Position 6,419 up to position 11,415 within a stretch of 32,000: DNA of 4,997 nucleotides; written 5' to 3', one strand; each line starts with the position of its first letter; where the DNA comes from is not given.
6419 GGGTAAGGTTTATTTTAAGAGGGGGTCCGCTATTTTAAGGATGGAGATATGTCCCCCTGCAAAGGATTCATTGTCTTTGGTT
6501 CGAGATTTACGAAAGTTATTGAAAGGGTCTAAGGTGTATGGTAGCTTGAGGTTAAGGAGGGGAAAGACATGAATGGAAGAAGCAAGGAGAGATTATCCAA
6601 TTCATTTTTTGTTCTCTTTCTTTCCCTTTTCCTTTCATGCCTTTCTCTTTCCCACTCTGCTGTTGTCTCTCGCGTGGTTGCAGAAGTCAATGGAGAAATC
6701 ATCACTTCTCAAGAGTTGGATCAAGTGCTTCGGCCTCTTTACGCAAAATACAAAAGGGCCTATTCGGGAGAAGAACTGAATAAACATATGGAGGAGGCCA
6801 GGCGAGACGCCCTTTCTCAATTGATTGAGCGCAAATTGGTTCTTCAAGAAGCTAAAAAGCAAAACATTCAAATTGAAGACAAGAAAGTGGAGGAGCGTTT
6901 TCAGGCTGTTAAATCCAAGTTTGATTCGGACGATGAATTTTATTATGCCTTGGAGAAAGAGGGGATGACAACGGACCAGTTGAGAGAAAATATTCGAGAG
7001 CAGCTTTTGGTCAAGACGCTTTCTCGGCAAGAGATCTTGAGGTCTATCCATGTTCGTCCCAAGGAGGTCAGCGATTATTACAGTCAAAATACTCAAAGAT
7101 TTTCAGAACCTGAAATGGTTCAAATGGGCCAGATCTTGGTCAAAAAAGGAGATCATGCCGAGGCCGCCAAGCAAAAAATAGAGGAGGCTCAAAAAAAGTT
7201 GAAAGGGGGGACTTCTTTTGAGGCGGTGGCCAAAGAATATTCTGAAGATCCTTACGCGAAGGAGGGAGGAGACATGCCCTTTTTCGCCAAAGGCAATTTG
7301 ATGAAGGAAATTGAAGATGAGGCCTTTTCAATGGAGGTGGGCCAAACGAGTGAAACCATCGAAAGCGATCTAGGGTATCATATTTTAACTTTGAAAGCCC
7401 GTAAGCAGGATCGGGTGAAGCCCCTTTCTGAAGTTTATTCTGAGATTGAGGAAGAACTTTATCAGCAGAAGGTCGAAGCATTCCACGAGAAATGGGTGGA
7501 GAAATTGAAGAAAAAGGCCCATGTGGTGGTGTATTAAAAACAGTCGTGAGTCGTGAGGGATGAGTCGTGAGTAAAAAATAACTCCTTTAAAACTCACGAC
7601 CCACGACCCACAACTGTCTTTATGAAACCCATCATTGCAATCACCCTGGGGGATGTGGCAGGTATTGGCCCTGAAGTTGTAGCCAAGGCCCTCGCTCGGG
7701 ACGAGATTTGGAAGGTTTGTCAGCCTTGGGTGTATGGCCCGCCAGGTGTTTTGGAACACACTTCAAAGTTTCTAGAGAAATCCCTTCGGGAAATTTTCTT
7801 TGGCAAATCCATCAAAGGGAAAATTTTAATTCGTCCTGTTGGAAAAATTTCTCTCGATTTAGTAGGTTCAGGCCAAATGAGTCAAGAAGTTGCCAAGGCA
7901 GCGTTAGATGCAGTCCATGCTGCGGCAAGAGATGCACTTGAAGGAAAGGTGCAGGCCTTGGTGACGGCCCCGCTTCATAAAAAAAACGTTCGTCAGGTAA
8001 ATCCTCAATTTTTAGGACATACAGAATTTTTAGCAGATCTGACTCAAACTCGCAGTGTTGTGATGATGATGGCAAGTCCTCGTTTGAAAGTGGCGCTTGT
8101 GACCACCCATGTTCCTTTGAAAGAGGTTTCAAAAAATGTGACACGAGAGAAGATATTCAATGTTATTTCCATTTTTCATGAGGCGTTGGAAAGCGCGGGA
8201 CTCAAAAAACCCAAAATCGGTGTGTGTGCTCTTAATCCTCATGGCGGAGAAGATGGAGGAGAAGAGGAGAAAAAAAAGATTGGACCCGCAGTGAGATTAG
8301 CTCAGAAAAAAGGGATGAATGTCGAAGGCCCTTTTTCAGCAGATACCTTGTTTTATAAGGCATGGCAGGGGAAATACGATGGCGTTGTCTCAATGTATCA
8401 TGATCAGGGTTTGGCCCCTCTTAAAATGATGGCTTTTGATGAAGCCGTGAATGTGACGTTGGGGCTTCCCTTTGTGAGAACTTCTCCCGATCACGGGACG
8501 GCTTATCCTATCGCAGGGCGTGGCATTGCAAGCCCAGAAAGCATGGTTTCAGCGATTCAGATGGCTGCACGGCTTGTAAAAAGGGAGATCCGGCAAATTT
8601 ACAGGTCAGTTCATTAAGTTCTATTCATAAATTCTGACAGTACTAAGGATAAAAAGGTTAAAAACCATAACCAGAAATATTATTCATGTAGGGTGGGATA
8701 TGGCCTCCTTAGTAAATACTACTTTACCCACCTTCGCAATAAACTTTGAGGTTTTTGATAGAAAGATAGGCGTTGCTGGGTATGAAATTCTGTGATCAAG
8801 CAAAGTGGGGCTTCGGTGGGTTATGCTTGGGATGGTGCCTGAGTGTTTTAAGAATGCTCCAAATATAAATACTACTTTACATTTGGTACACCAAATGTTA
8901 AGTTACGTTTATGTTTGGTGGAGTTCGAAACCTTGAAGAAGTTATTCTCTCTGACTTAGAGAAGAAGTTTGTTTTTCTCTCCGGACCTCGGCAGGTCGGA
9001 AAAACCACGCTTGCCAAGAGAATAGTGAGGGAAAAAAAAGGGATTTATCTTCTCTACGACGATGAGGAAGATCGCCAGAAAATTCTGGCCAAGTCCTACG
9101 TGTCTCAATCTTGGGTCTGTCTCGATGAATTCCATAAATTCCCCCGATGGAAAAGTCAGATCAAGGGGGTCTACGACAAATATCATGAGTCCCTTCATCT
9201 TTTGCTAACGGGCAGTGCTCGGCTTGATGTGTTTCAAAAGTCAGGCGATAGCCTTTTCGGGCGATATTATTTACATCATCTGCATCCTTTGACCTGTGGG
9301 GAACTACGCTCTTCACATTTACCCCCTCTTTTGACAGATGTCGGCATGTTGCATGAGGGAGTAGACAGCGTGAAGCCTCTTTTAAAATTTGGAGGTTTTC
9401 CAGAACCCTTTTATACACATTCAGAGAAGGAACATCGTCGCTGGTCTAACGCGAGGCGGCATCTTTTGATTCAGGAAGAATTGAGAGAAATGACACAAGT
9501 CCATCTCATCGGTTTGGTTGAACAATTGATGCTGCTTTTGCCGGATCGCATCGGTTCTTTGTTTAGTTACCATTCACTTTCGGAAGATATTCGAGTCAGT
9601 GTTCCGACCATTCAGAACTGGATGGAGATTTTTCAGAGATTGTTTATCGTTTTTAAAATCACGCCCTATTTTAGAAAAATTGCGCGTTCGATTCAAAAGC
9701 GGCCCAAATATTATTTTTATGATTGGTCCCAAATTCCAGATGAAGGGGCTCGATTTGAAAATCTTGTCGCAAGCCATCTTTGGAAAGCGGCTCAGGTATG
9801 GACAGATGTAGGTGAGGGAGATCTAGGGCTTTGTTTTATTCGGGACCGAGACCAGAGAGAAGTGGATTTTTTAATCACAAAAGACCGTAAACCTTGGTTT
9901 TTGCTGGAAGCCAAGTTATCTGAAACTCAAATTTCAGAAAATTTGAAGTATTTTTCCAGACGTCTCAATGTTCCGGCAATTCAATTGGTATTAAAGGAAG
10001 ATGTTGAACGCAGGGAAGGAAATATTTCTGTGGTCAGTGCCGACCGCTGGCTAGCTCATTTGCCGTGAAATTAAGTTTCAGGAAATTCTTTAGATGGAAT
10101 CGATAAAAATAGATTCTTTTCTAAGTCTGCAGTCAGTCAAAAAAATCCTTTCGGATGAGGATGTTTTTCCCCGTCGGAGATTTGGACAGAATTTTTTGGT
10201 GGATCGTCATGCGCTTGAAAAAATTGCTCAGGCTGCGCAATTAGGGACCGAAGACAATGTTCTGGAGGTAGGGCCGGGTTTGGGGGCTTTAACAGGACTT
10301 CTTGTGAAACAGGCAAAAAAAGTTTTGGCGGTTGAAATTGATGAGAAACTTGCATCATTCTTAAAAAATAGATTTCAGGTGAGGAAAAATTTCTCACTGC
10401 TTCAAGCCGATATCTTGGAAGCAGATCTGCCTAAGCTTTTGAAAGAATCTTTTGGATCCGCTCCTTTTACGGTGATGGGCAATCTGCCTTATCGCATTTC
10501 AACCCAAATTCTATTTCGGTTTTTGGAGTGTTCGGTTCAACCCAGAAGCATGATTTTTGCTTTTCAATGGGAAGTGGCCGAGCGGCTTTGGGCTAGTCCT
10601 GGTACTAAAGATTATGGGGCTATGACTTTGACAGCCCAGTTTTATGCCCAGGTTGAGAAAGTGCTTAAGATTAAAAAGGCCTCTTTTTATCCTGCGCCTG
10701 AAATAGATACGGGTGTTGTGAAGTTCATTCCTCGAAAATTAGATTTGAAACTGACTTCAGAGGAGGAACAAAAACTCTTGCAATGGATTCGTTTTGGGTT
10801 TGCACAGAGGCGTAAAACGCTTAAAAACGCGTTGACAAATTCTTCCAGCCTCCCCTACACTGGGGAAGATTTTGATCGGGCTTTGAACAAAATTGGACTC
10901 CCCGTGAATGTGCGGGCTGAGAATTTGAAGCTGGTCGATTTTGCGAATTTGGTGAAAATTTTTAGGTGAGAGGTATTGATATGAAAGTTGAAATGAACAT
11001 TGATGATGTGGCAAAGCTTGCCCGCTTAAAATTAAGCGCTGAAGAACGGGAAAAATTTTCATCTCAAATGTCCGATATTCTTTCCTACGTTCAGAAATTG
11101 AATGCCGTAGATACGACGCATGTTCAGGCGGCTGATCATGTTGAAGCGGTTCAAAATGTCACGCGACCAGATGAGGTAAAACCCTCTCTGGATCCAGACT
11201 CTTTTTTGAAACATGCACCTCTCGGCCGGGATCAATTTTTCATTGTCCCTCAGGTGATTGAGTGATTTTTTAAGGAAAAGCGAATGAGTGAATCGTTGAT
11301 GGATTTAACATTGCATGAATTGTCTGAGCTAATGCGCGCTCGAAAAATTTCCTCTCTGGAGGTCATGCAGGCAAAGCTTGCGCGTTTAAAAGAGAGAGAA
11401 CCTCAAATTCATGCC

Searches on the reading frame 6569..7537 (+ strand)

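Call 7: search_protein_families(library=ncbifam, proteins=[window:6569-7537:+])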
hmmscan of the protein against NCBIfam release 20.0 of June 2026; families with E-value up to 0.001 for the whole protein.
window:6569-7537:+ (322 aa): 11 families
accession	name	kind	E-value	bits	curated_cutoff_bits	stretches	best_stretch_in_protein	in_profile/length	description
NF000809.0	PRK00059.1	equivalog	2.1e-44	152.3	303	1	29-322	30-331/336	peptidylprolyl isomerase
NF008054.0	PRK10788.1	equivalog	1.6e-28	99.8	493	2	154-306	241-387/626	peptidylprolyl isomerase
TIGR02933.1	nifM_nitrog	equivalog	5.8e-26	91.9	168.2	1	73-313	18-255/256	nitrogen fixation protein NifM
NF002824.0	PRK02998.1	subfamily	4.5e-24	85.3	360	1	68-317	39-264/283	peptidylprolyl isomerase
NF008038.0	PRK10770.1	equivalog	4.9e-23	81.6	394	2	23-210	15-198/431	peptidylprolyl isomerase SurA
NF002846.0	PRK03095.1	equivalog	8.8e-22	77.9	361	1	75-320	42-264/287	peptidylprolyl isomerase PrsA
NF002827.0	PRK03002.1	equivalog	2.7e-21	75.8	343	1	106-319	75-266/285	peptidylprolyl isomerase PrsA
NF051879.1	TDE1658_narrow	equivalog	9.8e-18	64.2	340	2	126-315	128-336/342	MOSP complex formation periplasmic protein, TDE1658 family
NF003356.0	PRK04405.1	subfamily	1.9e-11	43.6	339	1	78-319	54-277/299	peptidylprolyl isomerase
TIGR02925.1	cis_trans_EpsD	equivalog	3.8e-08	33.3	108.9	1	12-101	4-85/232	EpsD family peptidyl-prolyl cis-trans isomerase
NF011969.0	PRK15441.1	equivalog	4.2e-07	30.3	127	1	208-277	22-91/93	peptidylprolyl isomerase PpiC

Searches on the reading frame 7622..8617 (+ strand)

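Call 7: search_protein_families(library=ncbifam, proteins=[window:7622-8617:+])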
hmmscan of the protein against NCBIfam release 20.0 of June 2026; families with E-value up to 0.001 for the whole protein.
window:7622-8617:+ (331 aa): 7 families
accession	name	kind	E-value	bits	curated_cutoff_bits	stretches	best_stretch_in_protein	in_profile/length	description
TIGR00557.1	pdxA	equivalog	1.8e-108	362.7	290.35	1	5-318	2-319/320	4-hydroxythreonine-4-phosphate dehydrogenase PdxA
NF003699.0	PRK05312.1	equivalog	9.9e-94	314.4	378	1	3-322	5-336/340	4-hydroxythreonine-4-phosphate dehydrogenase PdxA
NF002992.0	PRK03743.1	equivalog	1.2e-90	304.1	470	1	2-320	4-329/333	4-hydroxythreonine-4-phosphate dehydrogenase PdxA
NF002744.0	PRK02746.1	equivalog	1.4e-80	271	425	1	3-322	10-343/346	4-hydroxythreonine-4-phosphate dehydrogenase PdxA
NF002520.0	PRK01909.1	equivalog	4.1e-77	259.7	476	1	4-321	7-325/329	4-hydroxythreonine-4-phosphate dehydrogenase PdxA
NF002891.0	PRK03371.1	equivalog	1.4e-71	241.5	583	2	83-318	88-325/326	D-threonate 4-phosphate dehydrogenase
NF003040.0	PRK03946.1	equivalog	6e-62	209.8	376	1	4-320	3-305/307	4-hydroxythreonine-4-phosphate dehydrogenase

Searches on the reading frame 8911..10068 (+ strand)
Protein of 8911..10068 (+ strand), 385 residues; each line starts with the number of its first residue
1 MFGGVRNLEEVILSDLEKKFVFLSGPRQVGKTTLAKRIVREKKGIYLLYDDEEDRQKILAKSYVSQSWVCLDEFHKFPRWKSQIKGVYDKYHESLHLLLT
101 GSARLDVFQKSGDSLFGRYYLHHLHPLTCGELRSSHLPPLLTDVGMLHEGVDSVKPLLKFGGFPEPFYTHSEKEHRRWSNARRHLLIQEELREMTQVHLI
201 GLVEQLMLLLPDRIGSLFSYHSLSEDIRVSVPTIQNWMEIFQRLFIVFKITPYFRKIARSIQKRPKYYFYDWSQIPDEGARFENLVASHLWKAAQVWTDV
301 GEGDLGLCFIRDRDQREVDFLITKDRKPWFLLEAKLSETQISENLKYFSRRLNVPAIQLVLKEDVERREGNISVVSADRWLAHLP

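Call 7: search_protein_families(library=ncbifam, proteins=[window:8911-10068:+])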
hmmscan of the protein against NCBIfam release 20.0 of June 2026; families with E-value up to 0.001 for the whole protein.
window:8911-10068:+ (385 aa): 0 families

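Call 72: search_protein_families(library=pfam, proteins=[window:8911-10068:+], max_evalue=0.00001)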
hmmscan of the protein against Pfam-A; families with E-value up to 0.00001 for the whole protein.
window:8911-10068:+ (385 aa): 2 families
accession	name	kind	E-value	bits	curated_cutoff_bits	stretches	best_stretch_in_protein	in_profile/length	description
PF13635.12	DUF4143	-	1.7e-26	93.3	28.1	1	189-337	2-160/160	Domain of unknown function (DUF4143)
PF13173.12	AAA_14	-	7e-23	81.5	27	1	18-132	2-128/129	AAA domain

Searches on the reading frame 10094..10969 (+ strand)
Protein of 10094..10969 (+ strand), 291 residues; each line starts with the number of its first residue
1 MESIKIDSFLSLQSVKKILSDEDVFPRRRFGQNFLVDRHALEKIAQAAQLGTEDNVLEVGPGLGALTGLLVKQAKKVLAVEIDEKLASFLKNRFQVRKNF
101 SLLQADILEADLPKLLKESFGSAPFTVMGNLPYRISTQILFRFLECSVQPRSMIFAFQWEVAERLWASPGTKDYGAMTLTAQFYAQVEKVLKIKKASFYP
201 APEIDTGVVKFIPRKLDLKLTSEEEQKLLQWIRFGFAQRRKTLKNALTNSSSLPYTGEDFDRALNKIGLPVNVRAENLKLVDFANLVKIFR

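Call 7: search_protein_families(library=ncbifam, proteins=[window:10094-10969:+])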
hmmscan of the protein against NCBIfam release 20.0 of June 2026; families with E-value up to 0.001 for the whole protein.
window:10094-10969:+ (291 aa): 27 families (the best 25 are shown)
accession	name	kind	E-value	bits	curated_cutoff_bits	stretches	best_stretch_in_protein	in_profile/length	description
TIGR00755.1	ksgA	equivalog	1.9e-73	247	171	1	25-289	2-255/256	16S rRNA (adenine(1518)-N(6)/adenine(1519)-N(6))-dimethyltransferase RsmA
NF000499.2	Erm23S_rRNA_broad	equivalog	2.3e-47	161.5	212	1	31-287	2-241/244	23S ribosomal RNA methyltransferase Erm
NF011486.0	PRK14896.1-1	equivalog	8.6e-45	153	450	1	29-289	25-275/284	16S ribosomal RNA methyltransferase A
NF000337.1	erm_SHROVE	exception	3.4e-30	105.1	320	1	27-251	3-215/248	ErmE/ErmH/ErmO/ErmR family 23S rRNA (adenine(2058)-N(6))-methyltransferase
NF042988.1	Erm46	exception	6.2e-24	84.7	503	1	27-247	8-212/255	23S rRNA (adenine(2058)-N(6))-methyltransferase Erm(46)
NF012218.0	erm_38_23S_MT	exception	2.1e-21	76.3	800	1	27-216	8-190/386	23S rRNA (adenine(2058)-N(6))-methyltransferase Erm(38)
NF042938.1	Erm55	exception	3.1e-21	75.6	525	1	27-224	8-190/270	23S rRNA (adenine(2058)-N(6))-methyltransferase Erm(55)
NF045543.1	erm_G_23S_MT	exception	4.6e-20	72.4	515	1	31-234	9-201/244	23S rRNA (adenine(2058)-N(6))-methyltransferase Erm(G)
NF012219.1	erm_C_23S_MT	exception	2.6e-19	69.8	530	1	31-228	9-191/244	23S rRNA (adenine(2058)-N(6))-methyltransferase Erm(C)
NF000411.1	Erm45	exception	1.5e-17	64.2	525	1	29-219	6-183/245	23S rRNA (adenine(2058)-N(6))-methyltransferase Erm(45)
NF000047.1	ErmV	exception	2.5e-17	63.1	500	1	28-247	9-218/259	23S rRNA (adenine(2058)-N(6))-methyltransferase Erm(V)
NF012222.1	erm_A_23S_MT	exception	7.7e-17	61.6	475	1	31-209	9-174/243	23S rRNA (adenine(2058)-N(6))-methyltransferase Erm(A)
NF000087.1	ErmO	exception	1.4e-16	60.7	450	1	28-247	9-218/259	23S rRNA (adenine(2058)-N(6))-methyltransferase Erm(O)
NF000077.1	Erm42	exception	4.9e-16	58.8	600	1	31-244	19-221/303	23S rRNA (adenine(2058)-N(6))-methyltransferase Erm(42)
NF012220.1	erm_B_23S_MT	exception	5.3e-15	55.6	525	1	29-212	6-176/245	23S rRNA (adenine(2058)-N(6))-methyltransferase Erm(B)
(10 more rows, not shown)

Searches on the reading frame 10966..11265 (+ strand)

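Call 7: search_protein_families(library=ncbifam, proteins=[window:10966-11265:+])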
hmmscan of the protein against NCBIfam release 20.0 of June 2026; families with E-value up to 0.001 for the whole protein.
window:10966-11265:+ (99 aa): 2 families
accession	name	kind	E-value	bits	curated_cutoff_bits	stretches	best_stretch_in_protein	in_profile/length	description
TIGR00135.1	gatC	equivalog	1.5e-23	82.9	47.1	1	11-99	5-93/93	Asp-tRNA(Asn)/Glu-tRNA(Gln) amidotransferase subunit GatC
NF000684.0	PRK00034.3-4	equivalog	2.6e-07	30.9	97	1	6-97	1-94/97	Asp-tRNA(Asn) amidotransferase subunit GatC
